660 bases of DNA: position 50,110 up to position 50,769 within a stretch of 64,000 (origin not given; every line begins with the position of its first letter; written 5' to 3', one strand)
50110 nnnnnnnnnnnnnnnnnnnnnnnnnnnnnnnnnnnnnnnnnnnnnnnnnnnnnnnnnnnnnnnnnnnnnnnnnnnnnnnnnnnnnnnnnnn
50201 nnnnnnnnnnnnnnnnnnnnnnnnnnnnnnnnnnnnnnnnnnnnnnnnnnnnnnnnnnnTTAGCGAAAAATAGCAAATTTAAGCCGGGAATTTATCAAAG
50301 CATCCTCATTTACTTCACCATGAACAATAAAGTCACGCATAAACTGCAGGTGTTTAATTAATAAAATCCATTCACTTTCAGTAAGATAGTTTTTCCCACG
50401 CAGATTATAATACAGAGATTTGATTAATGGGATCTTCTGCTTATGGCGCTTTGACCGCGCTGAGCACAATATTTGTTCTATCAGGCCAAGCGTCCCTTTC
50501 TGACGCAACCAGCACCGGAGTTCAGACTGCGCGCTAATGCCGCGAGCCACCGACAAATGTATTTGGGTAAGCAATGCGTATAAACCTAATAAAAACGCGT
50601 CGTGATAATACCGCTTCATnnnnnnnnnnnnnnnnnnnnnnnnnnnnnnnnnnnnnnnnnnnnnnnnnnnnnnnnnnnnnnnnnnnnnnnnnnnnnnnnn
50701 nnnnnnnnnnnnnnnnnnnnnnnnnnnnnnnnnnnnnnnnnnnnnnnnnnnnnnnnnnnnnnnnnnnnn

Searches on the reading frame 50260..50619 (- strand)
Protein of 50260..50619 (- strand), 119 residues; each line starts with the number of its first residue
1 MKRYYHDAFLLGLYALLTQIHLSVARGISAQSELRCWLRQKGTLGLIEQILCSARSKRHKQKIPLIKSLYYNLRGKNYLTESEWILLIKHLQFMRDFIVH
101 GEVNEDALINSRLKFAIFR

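Call 4: search_protein_families(proteins=[window:50260-50619:-], library=ncbifam, max_evalue=1)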
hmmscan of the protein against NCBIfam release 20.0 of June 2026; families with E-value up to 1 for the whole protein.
window:50260-50619:- (119 aa): 0 families

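Call 8: profile_search(protein=window:50260-50619:-)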
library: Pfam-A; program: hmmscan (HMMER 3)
A. the first sequence (119 residues): domains with independent E <= 10: 0; with E <= 0.001: 0
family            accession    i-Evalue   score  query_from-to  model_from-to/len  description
(no Pfam family matches the first sequence, even at E <= 10)

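Call 9: search_protein_families(proteins=[window:50260-50619:-], library=padloc, max_evalue=10)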
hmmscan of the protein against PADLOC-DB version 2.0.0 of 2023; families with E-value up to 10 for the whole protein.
window:50260-50619:- (119 aa): 0 families

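Call 10: search_protein_families(proteins=[window:50260-50619:-], library=phrogs, max_evalue=10)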
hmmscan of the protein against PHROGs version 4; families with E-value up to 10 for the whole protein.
window:50260-50619:- (119 aa): 0 families

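Call 11: find_homologous_proteins(query=window:50260-50619:-, max_evalue=0.01)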
Query window:50260-50619:- (119 aa): 3 proteins with E <= 0.01 among 4 candidates.
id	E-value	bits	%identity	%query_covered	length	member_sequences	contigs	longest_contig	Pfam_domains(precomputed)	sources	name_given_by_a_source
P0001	6.2e-68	244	95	99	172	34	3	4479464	-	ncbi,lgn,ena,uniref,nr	ncbi:hypothetical protein JYG55_02865 [Escherichia fergusonii]|uniref:hypothetical protein n=1 Tax=E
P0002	1.1e-59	217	86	99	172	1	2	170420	-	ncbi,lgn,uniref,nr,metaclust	ncbi:hypothetical protein [Escherichia albertii]|uniref:hypothetical protein n=1 Tax=Escherichia alb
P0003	6.1e-56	205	81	99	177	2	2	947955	-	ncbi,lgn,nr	ncbi:hypothetical protein ACU6R3_02325 [Escherichia coli]|nr:hypothetical protein [Escherichia coli]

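Call 25: search_protein_families(proteins=[P0001], library=ncbifam, max_evalue=10)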
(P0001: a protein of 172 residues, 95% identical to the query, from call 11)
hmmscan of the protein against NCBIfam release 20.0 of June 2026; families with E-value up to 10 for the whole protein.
P0001 (172 aa): 0 families

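Call 28: profile_search(protein=P0001)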
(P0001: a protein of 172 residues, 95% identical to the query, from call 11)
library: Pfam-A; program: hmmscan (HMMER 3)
A. the first sequence (172 residues): domains with independent E <= 10: 1; with E <= 0.001: 0
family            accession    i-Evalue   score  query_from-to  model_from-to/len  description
PapB              PF03333.19      0.075    13.5      89-136        41-88/91  Adhesin biosynthesis transcription regulatory protein

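Call 29: search_protein_representatives(protein=P0001)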
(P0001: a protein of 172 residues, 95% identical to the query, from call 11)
Query: 172 residues. Proteins with E-value up to 0.001 (for the whole library): 10; up to 1e-10: 3; up to 1e-30: 2. The best 10 are listed.
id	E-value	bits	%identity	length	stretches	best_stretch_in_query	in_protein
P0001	3.1e-110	381.6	100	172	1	1-172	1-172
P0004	3.6e-33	130.8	36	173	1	1-171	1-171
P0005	3.5e-24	101.6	37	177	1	1-162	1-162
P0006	4.6e-10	55.7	30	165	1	1-159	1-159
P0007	8.1e-09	51.6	31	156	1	2-158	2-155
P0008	1.1e-08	51.2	30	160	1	3-158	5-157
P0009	3.2e-08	49.7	25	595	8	101-150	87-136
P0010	2.0e-07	47.1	33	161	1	3-157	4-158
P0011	1.6e-05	40.9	38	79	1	1-78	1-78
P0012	9.3e-04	35.2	29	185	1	2-157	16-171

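Call 32: find_homologous_proteins(query=A2, max_evalue=0.001)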
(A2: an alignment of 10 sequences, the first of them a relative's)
Query A2 (10 sequences) (172 aa, profile of the alignment): 8 proteins with E <= 0.001 among 2587 candidates.
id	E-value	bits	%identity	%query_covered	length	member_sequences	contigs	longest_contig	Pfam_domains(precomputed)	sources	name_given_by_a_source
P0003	3.3e-69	250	84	100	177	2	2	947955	-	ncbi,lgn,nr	ncbi:hypothetical protein ACU6R3_02325 [Escherichia coli]|nr:hypothetical protein [Escherichia coli]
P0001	1.0e-68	248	100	100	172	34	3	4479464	-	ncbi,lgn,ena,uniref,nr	ncbi:hypothetical protein JYG55_02865 [Escherichia fergusonii]|uniref:hypothetical protein n=1 Tax=E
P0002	1.7e-68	248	85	100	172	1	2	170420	-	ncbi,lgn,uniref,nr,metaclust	ncbi:hypothetical protein [Escherichia albertii]|uniref:hypothetical protein n=1 Tax=Escherichia alb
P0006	6.7e-61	223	30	92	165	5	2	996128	-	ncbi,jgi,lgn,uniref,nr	ncbi:hypothetical protein [Enterobacter sp.]|uniref:hypothetical protein n=1 Tax=Enterobacter sp. Ta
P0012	7.6e-58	213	29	91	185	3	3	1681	-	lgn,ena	-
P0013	2.4e-54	202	29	92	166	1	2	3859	-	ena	-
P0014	2.1e-52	195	30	92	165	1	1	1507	-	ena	-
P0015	5.4e-49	184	31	91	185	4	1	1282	-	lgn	-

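Call 33: find_encoding_contigs(protein=P0004, flank=6000, max_places=3)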
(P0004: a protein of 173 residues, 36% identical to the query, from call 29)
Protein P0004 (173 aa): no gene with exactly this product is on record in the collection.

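Call 34: find_encoding_contigs(protein=P0006, flank=6000, max_places=3)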
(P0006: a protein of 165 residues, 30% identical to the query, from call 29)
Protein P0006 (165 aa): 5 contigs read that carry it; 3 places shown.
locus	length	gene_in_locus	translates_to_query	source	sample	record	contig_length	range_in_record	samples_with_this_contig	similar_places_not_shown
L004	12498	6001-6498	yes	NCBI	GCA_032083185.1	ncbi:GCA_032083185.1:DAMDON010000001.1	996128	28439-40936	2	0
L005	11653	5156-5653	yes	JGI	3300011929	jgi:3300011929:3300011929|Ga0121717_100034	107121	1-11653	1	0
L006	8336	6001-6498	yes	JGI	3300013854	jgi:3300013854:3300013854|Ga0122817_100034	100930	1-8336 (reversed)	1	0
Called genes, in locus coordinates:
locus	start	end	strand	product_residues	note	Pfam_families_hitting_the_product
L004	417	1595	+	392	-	PF09937:DUF2169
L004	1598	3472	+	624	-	PF13665:Tox-PAAR-like, PF20148:DUF6531, PF05593:RHS_repeat (faint)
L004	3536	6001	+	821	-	PF25023:TEN_YD-shell, PF05593:RHS_repeat (weak), PF03527:RHS (weak)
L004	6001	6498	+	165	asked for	-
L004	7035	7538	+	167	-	PF15561:Imm15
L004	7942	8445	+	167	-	PF15561:Imm15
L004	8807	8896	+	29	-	-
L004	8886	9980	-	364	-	PF26769:HAMP_PhoQ (weak), PF00512:HisKA, PF02518:HATPase_c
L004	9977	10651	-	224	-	PF00072:Response_reg, PF00486:Trans_reg_C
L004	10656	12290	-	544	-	PF08019:EptA_B_N, PF00884:Sulfatase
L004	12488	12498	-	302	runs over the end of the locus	PF01933:CofD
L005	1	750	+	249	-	?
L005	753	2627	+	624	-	PF13665:Tox-PAAR-like, PF20148:DUF6531, PF05593:RHS_repeat (faint)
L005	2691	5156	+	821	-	PF25023:TEN_YD-shell, PF05593:RHS_repeat (weak), PF03527:RHS (weak)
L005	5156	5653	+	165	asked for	-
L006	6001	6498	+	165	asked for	-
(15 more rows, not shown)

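Call 35: find_encoding_contigs(protein=P0005, flank=6000, max_places=3)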
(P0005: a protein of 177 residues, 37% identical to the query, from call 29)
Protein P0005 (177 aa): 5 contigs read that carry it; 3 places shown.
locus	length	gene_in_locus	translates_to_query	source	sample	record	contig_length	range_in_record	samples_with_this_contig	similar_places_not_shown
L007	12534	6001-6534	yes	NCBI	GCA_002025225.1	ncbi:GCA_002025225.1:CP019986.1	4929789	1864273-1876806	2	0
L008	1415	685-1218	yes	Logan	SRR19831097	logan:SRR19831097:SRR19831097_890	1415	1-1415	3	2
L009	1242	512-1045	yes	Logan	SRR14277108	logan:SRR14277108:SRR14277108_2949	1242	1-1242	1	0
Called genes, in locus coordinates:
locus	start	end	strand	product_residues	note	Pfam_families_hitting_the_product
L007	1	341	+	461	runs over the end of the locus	PF05954:Phage_GPD, PF04717:Phage_base_V, PF20093:DUF6484 (faint), PF22178:Gp5_trimer_C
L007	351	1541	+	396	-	PF09937:DUF2169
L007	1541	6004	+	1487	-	PF13665:Tox-PAAR-like, PF20148:DUF6531, PF25023:TEN_YD-shell, PF03527:RHS (faint), PF05593:RHS_repeat, PF25023:TEN_YD-shell, PF05593:RHS_repeat, PF25023:TEN_YD-shell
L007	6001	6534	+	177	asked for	-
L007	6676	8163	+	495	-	PF25023:TEN_YD-shell, PF03527:RHS (faint), PF05593:RHS_repeat (weak), PF02917:Pertussis_S1 (weak), PF21641:NarE (faint), PF22596:Scabin-like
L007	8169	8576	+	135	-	-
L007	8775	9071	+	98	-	-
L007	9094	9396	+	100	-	-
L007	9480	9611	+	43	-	PF15657:Tox-HNH-EHHH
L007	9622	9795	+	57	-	-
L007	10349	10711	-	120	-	PF00589:Phage_integrase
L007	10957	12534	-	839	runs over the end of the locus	PF18364:Molybdopterin_N, PF00384:Molybdopterin, PF01568:Molydop_binding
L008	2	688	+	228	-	?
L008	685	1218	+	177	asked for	-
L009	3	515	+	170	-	?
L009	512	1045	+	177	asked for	-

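Call 41: find_related_loci(query=A2, collection=genome_contigs, flank=8000)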
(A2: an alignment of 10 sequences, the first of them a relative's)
Query A2 (172 aa) in genome_contigs; peptide patterns used: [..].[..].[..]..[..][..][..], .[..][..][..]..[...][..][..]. (x = any residue, [..] = any of these).
41 stretches matched a pattern; 2 encode a relative of the query (tblastn E <= 1e-3); 2 distinct loci.
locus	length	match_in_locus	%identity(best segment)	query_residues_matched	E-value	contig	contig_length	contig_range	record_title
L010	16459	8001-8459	29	4-159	1e-13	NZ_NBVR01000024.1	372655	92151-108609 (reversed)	Proteus alimentorum strain 08MAS0041 scaffold23, whole genome shotgun sequence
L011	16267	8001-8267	29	69-158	4e-6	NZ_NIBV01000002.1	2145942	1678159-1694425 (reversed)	Xenorhabdus szentirmaii DSM 16338 Xsze_2, whole genome shotgun sequence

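Call 44: profile_search(protein=L007:5600-6001:+)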
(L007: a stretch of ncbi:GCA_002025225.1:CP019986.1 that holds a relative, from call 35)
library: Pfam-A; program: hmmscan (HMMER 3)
A. the first sequence (134 residues): domains with independent E <= 10: 2; with E <= 0.001: 1
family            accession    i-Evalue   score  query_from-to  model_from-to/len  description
Tox-ART-HYD1      PF15633.11    0.00065    20.7      22-90          1-76/97  HYD1 signature containing ADP-ribosyltransferase
TreTu_C           PF24691.1       0.031    15.3      70-93         44-67/100  TreTu toxin, C-terminal domain

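Call 45: search_solved_structures(query=A2, max_evalue=10, show_alignments=2)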
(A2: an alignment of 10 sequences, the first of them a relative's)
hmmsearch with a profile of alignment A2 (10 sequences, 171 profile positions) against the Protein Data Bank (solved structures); distinct sequences matched with E-value up to 10: 2.
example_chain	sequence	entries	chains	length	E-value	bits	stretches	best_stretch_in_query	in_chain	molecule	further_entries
9k7t_A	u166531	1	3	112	0.42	13.6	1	76-135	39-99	C4-Zn1-HEHE-1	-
6zu5_SJ0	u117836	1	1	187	0.91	12.5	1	117-169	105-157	uS4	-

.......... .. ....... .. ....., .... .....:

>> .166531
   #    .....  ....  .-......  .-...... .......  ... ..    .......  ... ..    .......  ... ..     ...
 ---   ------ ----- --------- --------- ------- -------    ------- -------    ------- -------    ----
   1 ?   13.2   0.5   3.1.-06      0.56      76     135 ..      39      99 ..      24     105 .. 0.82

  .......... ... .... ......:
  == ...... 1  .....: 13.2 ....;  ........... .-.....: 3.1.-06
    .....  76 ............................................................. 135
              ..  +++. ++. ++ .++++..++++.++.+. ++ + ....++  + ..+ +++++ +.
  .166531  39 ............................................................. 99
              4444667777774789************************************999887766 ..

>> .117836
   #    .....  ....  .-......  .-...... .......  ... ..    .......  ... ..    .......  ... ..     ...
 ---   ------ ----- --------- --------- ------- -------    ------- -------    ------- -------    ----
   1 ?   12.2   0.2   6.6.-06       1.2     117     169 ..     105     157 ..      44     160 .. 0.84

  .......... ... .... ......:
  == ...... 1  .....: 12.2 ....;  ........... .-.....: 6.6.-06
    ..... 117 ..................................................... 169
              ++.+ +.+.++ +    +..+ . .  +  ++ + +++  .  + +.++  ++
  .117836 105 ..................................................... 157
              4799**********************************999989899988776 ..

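Call 46: search_solved_structures(query=L007:5600-6001:+, max_evalue=10, show_alignments=2)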
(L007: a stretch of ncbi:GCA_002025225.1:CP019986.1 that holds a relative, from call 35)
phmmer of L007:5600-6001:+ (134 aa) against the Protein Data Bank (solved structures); distinct sequences matched with E-value up to 10: 9.
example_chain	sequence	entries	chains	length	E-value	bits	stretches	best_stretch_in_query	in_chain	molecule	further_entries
7q97_A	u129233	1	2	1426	0.0012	22.7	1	2-52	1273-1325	Rhs family protein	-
2v84_A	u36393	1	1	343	0.13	16.1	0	54-94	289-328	SPERMIDINE/PUTRESCINE ABC TRANSPORTER, PERIPLASMIC BINDING PROTEIN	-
8qjc_A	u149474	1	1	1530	0.21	15.4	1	2-19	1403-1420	T6SS-associated Rhs core and toxin domain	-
6u08_A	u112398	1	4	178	0.21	15.4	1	2-20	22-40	Double-stranded DNA-specific cytidine deaminase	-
7zhm_A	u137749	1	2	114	0.23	15.2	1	67-94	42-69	Rhs1 protein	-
7zhl_A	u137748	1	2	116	0.24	15.2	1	67-94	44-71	RHS repeat protein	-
8qjd_A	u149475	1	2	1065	0.39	14.5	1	2-19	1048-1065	Salmonella bongori Rhs core domain (residues 360-1420)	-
8qjb_A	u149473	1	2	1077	0.39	14.5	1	2-19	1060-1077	T6SS-associated Rhs core domain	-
8jjr_K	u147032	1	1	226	0.4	14.5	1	9-36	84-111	PCPI-13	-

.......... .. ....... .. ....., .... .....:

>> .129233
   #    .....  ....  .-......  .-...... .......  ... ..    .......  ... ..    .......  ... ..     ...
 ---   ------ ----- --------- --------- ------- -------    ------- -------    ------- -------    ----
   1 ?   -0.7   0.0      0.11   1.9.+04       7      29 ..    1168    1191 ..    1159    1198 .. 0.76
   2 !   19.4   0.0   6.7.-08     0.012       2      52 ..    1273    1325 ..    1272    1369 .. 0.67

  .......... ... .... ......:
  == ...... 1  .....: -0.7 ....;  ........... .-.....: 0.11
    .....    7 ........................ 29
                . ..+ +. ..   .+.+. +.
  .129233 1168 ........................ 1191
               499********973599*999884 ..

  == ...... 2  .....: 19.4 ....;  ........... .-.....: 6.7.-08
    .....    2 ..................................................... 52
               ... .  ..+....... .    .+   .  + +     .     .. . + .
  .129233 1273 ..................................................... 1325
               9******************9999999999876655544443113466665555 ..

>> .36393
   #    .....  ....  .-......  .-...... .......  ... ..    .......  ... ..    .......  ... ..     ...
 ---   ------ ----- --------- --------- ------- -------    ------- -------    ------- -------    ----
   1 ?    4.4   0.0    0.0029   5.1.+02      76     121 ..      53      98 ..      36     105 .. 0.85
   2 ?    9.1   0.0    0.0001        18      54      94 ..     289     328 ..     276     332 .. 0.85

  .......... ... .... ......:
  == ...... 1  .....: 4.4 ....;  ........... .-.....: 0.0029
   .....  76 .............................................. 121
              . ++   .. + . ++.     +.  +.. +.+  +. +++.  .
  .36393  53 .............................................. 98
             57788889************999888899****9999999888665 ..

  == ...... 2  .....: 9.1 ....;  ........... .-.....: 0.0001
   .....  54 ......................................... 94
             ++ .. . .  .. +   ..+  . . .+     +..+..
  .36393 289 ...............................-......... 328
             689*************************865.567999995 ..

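Call 48: find_encoding_contigs(protein=P0010, flank=6000, max_places=3)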
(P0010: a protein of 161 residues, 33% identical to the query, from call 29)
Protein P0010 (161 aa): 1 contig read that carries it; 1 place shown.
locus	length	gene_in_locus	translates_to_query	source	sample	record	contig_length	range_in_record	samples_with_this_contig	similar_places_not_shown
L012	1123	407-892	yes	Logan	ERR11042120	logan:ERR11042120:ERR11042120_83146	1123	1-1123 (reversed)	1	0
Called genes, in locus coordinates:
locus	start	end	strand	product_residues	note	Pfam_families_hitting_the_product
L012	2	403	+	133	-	?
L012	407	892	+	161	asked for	-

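Call 49: find_encoding_contigs(protein=P0007, flank=6000, max_places=3)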
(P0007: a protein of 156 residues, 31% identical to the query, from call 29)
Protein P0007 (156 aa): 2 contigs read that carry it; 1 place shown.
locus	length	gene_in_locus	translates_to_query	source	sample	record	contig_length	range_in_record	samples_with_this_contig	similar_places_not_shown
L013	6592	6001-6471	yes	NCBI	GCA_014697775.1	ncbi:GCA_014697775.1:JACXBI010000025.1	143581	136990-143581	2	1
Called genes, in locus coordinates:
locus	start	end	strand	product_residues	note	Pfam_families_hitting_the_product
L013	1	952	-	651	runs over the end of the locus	PF06808:DctM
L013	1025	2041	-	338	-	PF16868:NMT1_3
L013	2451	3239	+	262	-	PF00561:Abhydrolase_1, PF12146:Hydrolase_4, PF12697:Abhydrolase_6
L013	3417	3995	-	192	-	PF02525:Flavodoxin_2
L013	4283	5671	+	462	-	PF01979:Amidohydro_1 (weak), PF07969:Amidohydro_3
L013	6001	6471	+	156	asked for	-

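Call 50: find_encoding_contigs(protein=P0003, flank=6000, max_places=3)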
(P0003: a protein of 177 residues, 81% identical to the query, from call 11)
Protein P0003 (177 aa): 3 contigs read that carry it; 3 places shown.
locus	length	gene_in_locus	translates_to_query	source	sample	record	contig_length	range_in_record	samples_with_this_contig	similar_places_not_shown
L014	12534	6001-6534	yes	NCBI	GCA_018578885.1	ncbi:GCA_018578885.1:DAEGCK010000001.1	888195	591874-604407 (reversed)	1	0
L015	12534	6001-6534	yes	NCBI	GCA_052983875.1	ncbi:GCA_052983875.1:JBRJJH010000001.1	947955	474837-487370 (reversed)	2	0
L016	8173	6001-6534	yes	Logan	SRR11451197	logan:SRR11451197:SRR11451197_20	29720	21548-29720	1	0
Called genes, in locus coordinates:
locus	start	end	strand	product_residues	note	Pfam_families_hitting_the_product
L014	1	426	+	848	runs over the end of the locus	PF18364:Molybdopterin_N, PF00384:Molybdopterin, PF01568:Molydop_binding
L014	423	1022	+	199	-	PF02613:Nitrate_red_del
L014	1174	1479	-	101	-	PF13591:MerR_2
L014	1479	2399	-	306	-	PF00226:DnaJ, PF01556:DnaJ_C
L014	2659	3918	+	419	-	-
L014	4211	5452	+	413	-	PF00328:His_Phos_2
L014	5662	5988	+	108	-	-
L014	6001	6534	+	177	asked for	-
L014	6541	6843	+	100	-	-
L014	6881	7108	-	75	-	PF13993:YccJ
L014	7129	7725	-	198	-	PF00258:Flavodoxin_1, PF02525:Flavodoxin_2 (weak), PF03358:FMN_red, PF12724:Flavodoxin_5 (faint)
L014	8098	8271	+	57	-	PF10685:KGG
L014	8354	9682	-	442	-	PF00860:Xan_ur_permease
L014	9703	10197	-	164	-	PF01613:Flavin_Reduct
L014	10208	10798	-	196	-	PF00881:Nitroreductase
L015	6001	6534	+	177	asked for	-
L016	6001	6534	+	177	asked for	-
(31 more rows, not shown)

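Call 54: predict_structure(alignment_id=A2)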
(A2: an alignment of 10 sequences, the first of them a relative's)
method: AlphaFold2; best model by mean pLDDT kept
length: 172 residues; sequences in the alignment: 10
mean_pLDDT: 78.4   pTM: 0.77
mean pLDDT of the five models: 78.4, 78.4, 77.5, 77.3, 76.9
residues with pLDDT >= 90: 81; 70-90: 44; 50-70: 14; < 50: 33
segments of 3 or more residues with pLDDT < 50: 1-5, 54-68, 163-172
pLDDT, mean of each block of 10 residues (from residue 1): 55 94 95 96 90 48 45 57 89 96 94 96 85 90 87 83 42 32
secondary structure, 60 per line:
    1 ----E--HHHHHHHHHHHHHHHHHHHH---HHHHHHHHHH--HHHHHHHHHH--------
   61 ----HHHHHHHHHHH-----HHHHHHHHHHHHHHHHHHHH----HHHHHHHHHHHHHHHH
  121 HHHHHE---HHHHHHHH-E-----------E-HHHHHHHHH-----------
elements in order: H8-27 H31-40 H43-52 H65-75 H81-100 H105-125 H130-137 H153-161
